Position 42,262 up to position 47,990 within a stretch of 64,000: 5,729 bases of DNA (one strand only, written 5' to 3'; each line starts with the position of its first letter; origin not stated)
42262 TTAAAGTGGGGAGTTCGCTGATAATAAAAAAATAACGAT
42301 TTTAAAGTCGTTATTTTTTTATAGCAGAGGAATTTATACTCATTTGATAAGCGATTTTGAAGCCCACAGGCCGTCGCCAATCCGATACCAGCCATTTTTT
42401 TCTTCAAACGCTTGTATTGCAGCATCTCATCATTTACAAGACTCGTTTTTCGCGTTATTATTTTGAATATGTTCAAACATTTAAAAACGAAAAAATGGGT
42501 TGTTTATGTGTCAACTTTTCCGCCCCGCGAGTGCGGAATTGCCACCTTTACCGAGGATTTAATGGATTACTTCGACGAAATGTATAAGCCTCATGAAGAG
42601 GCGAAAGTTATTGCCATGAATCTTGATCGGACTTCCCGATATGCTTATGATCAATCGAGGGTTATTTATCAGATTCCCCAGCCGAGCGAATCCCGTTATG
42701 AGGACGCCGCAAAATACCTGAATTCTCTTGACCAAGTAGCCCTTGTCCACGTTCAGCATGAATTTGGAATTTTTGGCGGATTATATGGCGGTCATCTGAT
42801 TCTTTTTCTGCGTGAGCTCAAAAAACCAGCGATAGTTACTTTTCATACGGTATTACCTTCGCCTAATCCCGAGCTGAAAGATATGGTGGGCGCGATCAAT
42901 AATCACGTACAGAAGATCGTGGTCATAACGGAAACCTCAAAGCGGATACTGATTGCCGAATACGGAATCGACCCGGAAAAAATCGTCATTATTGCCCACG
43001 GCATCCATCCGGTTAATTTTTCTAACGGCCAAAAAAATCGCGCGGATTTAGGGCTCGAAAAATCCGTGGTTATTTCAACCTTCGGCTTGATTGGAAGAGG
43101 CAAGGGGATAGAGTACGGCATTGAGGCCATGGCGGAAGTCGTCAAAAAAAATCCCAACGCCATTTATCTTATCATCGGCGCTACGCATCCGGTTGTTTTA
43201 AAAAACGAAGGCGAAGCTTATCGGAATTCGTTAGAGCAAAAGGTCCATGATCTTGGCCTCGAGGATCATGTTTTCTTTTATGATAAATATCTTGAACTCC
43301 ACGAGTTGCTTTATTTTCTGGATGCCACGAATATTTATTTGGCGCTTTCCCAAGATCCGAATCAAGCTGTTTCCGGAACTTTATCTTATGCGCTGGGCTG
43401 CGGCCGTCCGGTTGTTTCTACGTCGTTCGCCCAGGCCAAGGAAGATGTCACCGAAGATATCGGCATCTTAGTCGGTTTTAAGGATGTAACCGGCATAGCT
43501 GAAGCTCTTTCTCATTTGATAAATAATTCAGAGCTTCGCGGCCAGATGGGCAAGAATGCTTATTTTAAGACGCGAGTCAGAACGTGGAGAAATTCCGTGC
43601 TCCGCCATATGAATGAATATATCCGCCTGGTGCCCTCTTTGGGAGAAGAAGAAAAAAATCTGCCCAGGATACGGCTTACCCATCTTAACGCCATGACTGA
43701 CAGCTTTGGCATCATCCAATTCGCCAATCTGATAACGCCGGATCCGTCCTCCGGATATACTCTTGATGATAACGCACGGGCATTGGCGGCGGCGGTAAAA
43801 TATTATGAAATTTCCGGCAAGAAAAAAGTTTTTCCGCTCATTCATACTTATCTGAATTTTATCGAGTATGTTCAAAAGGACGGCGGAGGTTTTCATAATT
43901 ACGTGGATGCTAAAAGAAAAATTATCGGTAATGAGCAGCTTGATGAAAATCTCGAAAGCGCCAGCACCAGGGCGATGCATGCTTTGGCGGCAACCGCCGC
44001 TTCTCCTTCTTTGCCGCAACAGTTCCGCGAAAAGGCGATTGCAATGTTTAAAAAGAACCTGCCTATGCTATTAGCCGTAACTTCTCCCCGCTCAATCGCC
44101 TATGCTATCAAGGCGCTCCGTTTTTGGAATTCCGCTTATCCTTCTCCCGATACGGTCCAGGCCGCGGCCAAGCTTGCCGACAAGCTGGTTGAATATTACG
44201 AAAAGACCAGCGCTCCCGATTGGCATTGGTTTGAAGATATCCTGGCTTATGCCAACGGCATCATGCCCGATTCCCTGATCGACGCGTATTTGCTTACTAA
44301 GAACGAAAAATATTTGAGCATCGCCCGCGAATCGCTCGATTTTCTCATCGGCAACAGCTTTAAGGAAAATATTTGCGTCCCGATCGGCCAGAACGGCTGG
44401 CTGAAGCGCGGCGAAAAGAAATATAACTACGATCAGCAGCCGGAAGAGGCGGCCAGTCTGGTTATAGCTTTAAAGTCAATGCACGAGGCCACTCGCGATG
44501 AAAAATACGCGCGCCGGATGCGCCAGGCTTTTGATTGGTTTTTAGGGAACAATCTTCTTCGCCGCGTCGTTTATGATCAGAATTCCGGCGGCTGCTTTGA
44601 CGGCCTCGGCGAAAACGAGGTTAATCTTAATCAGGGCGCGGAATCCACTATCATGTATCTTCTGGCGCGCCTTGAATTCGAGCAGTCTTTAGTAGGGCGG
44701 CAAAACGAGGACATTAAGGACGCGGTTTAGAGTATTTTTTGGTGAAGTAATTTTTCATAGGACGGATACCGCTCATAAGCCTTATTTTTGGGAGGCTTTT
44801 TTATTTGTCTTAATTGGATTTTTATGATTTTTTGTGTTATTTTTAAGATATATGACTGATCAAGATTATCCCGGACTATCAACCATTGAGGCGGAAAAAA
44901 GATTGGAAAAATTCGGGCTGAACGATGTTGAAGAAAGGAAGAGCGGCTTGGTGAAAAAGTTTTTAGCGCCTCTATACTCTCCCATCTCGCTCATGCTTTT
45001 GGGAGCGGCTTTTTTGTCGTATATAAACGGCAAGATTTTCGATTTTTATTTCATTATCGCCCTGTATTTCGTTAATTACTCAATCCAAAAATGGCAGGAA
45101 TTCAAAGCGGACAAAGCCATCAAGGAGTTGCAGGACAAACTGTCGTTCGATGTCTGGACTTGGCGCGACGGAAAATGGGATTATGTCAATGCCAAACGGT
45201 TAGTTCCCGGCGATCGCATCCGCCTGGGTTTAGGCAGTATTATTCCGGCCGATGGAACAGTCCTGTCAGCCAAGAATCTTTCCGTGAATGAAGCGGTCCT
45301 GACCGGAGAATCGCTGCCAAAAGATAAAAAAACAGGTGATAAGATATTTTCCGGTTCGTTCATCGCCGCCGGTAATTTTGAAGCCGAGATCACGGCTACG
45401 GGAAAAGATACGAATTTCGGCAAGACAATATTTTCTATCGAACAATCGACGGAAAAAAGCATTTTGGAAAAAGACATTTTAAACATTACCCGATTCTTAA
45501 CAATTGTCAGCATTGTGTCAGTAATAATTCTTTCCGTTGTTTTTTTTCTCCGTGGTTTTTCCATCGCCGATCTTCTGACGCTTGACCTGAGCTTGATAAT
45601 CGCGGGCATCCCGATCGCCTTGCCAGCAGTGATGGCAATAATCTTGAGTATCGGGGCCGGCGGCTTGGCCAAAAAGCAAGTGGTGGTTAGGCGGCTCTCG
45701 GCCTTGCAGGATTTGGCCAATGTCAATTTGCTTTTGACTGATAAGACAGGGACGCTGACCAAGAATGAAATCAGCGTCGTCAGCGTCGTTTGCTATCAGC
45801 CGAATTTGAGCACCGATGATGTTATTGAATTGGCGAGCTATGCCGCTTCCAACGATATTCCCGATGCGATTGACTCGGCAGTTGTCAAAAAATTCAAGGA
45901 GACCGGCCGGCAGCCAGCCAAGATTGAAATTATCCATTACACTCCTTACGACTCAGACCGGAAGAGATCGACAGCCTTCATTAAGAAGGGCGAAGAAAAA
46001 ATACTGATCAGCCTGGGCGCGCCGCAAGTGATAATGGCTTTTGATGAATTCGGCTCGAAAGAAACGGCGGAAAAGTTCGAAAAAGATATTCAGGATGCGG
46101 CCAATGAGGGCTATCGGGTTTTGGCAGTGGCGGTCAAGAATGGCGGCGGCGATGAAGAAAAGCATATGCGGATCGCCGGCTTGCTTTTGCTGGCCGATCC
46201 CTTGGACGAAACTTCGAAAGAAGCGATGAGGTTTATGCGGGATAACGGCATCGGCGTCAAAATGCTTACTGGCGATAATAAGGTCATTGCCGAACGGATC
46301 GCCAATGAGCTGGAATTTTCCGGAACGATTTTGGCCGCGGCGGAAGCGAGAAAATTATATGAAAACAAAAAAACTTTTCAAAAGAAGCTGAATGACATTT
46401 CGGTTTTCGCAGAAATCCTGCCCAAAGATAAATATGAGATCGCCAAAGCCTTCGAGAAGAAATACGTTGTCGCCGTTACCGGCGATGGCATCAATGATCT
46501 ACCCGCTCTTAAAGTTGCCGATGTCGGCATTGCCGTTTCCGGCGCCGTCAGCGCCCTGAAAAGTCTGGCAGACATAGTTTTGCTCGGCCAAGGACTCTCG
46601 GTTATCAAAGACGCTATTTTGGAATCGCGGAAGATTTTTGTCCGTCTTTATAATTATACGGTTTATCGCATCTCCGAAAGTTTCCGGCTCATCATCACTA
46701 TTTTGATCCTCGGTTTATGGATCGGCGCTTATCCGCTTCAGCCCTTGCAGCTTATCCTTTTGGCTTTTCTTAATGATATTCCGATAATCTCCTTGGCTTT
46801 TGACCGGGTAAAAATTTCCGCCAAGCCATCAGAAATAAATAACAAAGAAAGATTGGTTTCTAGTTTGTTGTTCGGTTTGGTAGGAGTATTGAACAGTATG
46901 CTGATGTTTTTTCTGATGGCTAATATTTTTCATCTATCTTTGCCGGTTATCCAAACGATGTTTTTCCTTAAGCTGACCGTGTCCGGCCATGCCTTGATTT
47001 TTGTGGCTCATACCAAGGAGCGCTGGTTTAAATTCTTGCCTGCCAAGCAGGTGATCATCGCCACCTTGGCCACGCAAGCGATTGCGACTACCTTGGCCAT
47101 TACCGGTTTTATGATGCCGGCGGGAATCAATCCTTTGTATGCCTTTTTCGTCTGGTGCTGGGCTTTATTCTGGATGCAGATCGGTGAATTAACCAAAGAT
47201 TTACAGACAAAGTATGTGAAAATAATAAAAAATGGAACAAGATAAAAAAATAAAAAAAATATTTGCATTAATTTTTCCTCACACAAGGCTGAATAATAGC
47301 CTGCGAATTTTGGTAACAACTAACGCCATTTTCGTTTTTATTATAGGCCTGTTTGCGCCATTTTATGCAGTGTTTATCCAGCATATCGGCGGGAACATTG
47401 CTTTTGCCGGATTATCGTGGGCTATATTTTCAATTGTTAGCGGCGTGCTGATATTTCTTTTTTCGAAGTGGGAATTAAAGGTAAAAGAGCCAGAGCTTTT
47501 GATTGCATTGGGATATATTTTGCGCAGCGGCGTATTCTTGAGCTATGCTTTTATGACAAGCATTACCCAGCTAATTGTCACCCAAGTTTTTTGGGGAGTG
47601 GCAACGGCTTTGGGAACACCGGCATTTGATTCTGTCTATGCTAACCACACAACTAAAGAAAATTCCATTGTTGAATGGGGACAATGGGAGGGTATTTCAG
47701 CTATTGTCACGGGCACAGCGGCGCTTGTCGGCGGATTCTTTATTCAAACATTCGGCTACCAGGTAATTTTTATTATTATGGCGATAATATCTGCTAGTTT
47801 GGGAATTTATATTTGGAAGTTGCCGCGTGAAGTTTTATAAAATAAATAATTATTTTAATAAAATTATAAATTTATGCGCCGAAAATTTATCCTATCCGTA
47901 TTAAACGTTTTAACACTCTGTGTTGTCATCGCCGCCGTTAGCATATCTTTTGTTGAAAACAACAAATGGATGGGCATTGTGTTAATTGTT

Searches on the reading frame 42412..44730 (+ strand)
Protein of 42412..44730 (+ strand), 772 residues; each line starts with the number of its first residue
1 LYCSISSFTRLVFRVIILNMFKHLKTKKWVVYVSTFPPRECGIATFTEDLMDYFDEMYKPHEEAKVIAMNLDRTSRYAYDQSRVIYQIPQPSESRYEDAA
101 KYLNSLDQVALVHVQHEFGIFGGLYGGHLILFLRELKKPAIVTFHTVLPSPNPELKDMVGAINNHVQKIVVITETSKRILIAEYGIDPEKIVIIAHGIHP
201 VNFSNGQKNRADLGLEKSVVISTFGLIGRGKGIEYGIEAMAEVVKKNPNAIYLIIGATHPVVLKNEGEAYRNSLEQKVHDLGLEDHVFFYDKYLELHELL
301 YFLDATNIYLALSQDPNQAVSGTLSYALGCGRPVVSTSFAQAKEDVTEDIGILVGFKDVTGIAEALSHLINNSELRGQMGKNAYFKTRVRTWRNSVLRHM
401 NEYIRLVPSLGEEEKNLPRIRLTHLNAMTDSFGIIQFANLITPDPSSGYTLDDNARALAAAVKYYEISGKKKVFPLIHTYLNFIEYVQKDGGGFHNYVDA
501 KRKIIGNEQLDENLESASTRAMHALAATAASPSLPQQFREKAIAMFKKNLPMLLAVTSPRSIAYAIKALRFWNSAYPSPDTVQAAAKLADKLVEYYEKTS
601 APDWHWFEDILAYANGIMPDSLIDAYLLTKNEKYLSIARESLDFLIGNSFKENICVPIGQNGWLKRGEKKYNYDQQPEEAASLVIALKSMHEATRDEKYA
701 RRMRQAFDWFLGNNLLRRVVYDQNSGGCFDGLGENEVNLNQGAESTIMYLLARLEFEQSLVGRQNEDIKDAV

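Call 50: search_protein_families(library=pfam, proteins=[window:42412-44730:+], max_evalue=0.001)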
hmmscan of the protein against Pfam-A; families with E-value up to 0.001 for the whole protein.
window:42412-44730:+ (772 aa): 7 families
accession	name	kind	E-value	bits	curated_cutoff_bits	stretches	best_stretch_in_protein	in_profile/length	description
PF00534.26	Glycos_transf_1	-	3.1e-17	63.1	26.4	1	208-384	4-170/172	Glycosyl transferases group 1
PF13692.12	Glyco_trans_1_4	-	1.5e-13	51.6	27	1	223-372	6-142/142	Glycosyl transferases group 1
PF13439.12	Glyco_transf_4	-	1.9e-11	44.7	28.5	1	63-199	21-167/170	Glycosyltransferase Family 4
PF03663.20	Glyco_hydro_76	-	8.3e-05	22.7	25.9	0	583-648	4-71/366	Glycosyl hydrolase family 76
PF07944.18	Beta-AFase-like_GH127_cat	-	0.00014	21.4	24.9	0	585-705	146-253/376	Beta-L-arabinofuranosidase, GH127 catalytic domain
PF13524.12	Glyco_trans_1_2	-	0.00018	21.9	25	0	290-388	31-130/144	Glycosyl transferase-like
PF07470.19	Glyco_hydro_88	-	0.00019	21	26.6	1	595-713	12-109/352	Glycosyl Hydrolase Family 88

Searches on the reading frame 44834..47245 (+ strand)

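Call 50: search_protein_families(library=pfam, proteins=[window:44834-47245:+], max_evalue=0.001)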
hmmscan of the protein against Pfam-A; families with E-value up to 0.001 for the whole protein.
window:44834-47245:+ (803 aa): 4 families
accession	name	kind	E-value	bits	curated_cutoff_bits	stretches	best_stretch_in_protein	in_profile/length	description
PF00122.25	E1-E2_ATPase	-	9.7e-44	149.5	28.1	1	107-281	7-181/181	E1-E2 ATPase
PF00702.32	Hydrolase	-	1.3e-16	62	26.4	1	298-563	2-191/191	haloacid dehalogenase-like hydrolase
PF00690.31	Cation_ATPase_N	-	2.7e-10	40.2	20.4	1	14-62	20-69/69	Cation transporter/ATPase, N-terminus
PF08282.18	Hydrolase_3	-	0.00015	22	20.9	0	546-583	206-243/255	haloacid dehalogenase-like hydrolase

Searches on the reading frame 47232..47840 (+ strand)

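Call 3: search_protein_families(library=pfam, proteins=[window:47232-47840:+], max_evalue=0.01)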
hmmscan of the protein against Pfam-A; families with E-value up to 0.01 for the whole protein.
window:47232-47840:+ (202 aa): 2 families
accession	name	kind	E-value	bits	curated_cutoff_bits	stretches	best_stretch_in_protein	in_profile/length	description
PF07690.21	MFS_1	-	2.3e-12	47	33.4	1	30-199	4-174/347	Major Facilitator Superfamily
PF12832.13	MFS_1_like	-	0.00018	21.1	25.2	1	21-181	211-372/373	MFS_1 like family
